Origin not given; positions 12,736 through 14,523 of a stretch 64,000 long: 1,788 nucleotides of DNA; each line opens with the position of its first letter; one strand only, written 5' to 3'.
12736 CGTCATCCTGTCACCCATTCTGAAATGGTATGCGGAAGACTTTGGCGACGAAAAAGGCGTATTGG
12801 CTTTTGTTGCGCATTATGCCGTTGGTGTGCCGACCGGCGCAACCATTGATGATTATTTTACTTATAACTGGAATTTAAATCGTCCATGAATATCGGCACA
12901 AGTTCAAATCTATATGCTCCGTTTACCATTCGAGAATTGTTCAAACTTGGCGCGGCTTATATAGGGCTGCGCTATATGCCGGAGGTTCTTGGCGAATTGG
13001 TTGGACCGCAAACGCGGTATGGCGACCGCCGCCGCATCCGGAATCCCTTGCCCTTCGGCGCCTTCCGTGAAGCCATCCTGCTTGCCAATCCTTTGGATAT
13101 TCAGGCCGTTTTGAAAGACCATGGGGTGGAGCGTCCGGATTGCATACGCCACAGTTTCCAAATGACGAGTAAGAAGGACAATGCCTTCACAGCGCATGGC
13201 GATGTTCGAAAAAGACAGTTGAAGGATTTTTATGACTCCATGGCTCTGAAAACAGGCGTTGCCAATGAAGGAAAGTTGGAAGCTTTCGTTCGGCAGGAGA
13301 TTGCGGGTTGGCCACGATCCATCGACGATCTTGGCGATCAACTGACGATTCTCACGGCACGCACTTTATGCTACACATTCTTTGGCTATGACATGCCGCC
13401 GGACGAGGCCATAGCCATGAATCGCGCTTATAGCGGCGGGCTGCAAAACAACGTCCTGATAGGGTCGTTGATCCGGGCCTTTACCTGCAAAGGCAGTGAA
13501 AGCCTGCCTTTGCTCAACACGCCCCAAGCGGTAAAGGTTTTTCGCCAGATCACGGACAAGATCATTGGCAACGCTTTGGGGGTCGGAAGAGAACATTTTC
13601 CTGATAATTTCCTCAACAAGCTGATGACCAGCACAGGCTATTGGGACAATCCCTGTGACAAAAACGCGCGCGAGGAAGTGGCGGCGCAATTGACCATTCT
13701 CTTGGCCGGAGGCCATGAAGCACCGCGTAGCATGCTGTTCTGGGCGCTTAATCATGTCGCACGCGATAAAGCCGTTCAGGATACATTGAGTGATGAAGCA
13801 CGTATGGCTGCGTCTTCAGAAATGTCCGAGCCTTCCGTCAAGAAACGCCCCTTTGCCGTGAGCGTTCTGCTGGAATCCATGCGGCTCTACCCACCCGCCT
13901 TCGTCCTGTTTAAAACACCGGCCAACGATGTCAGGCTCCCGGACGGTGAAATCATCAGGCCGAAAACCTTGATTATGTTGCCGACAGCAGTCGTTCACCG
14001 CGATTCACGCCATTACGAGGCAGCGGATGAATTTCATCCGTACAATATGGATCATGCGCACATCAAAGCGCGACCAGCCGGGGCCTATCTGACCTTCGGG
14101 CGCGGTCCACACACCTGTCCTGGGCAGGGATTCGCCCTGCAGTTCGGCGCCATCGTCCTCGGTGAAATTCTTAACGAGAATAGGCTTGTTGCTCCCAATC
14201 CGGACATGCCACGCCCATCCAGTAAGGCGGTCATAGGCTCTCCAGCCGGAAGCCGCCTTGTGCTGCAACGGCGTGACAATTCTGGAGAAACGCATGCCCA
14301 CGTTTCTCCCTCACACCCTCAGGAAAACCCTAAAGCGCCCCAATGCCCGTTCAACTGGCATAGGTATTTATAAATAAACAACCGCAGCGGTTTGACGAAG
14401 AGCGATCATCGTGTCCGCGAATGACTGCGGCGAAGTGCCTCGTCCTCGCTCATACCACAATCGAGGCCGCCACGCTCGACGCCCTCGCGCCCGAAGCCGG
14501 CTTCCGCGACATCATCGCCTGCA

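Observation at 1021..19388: Five copies of an ECF-sigma-like promoter motif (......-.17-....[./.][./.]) define a candidate regulon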

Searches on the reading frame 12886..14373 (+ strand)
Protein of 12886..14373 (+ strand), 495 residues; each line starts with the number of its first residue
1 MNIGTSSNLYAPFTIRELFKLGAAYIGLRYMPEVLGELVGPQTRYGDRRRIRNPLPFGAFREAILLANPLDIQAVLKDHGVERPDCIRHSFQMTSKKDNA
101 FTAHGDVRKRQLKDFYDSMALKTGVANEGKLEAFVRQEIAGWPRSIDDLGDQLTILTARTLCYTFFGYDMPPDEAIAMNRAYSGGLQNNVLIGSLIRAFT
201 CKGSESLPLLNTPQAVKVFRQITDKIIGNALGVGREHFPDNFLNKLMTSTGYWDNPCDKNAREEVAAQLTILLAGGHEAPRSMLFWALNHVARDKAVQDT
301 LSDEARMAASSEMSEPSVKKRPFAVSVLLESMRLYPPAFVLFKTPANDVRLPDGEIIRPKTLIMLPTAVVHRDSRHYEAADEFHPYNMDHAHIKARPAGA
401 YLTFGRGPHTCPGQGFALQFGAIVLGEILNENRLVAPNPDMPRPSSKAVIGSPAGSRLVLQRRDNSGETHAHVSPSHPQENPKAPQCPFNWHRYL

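Call 9: find_encoding_contigs(protein=window:12886-14373:+, flank=10000, max_places=4)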
Protein window:12886-14373:+ (495 aa): no gene with exactly this product is on record in the collection.

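Call 67: search_protein_families(library=ncbifam, max_evalue=1, proteins=[window:12886-14370:+])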
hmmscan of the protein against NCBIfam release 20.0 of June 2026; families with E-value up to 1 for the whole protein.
window:12886-14370:+ (495 aa): 6 families
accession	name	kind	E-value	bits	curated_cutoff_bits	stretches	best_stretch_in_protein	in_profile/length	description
NF051859.1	AlbFlvMonOxTrpSyn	equivalog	5.7e-19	68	700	1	218-435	218-430/457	bifunctional albaflavenone monooxygenase/terpene synthase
NF045812.1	PentlenOxigase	equivalog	1.4e-17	63.7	800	1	217-464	199-441/444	pentalenene oxygenase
NF050147.1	aminopyruv_ApyO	equivalog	1e-14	54.1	525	1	239-437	210-398/444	RiPP biosynthesis cytochrome P450 ApyO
TIGR04538.1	P450_cycloAA_1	subfamily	2e-08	33.5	500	1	318-425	252-359/395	cytochrome P450, cyclodipeptide synthase-associated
NF041177.1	Cyp119_Thmprot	equivalog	0.013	14.3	680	1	322-433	240-341/368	cytochrome P450 Cyp119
NF041802.1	P450_SolI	exception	0.022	13.2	850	1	324-431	296-394/424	solanimycin biosynthesis cytochrome P450 SolI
